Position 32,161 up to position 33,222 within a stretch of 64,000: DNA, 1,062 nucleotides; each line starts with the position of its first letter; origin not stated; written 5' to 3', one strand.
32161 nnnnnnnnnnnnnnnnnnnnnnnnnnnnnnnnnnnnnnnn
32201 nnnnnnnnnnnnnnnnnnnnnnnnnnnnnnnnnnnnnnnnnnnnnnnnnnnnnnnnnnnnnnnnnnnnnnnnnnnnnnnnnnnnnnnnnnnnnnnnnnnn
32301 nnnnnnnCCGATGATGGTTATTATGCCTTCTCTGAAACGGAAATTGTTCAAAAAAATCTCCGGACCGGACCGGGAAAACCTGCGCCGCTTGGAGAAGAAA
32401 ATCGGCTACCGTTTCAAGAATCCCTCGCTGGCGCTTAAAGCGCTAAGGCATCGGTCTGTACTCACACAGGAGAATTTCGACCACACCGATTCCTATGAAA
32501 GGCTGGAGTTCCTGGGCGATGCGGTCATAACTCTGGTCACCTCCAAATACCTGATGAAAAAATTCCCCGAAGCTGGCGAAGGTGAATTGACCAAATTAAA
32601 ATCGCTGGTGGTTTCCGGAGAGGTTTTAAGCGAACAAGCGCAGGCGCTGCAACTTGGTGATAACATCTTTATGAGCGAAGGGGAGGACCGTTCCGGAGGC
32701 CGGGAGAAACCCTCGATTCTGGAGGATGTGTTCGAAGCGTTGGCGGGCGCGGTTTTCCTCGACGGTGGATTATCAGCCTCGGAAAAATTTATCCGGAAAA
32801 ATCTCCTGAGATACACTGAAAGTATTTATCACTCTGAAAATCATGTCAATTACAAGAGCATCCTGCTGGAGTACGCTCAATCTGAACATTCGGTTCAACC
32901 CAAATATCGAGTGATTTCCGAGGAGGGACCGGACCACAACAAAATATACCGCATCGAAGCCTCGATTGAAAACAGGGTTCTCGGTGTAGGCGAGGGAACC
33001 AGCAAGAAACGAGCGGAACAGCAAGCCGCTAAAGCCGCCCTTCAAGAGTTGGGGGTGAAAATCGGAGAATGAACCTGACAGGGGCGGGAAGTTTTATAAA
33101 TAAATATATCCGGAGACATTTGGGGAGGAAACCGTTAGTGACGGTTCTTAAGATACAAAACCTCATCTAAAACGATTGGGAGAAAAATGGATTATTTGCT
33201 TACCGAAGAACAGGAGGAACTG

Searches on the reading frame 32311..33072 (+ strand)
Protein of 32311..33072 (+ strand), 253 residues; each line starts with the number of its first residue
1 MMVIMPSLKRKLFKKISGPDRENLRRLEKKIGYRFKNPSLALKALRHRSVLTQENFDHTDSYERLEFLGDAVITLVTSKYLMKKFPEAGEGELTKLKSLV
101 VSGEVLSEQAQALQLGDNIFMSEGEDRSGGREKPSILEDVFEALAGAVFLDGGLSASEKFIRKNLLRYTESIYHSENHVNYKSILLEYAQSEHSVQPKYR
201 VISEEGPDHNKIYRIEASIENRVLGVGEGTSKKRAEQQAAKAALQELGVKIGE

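Call 72: search_protein_families(library=pfam, proteins=[window:32311-33072:+], max_evalue=0.00001)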
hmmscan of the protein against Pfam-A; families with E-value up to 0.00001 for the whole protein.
window:32311-33072:+ (253 aa): 3 families
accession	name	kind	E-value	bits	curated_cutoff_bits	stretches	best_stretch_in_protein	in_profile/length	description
PF14622.11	Ribonucleas_3_3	-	4.6e-32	111.3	35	1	37-167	1-126/128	Ribonuclease-III-like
PF00636.31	Ribonuclease_3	-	1.9e-23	83.6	27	1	63-153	1-102/102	Ribonuclease III domain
PF00035.32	dsrm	-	2.7e-20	73.1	23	1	181-247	1-66/66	Double-stranded RNA binding motif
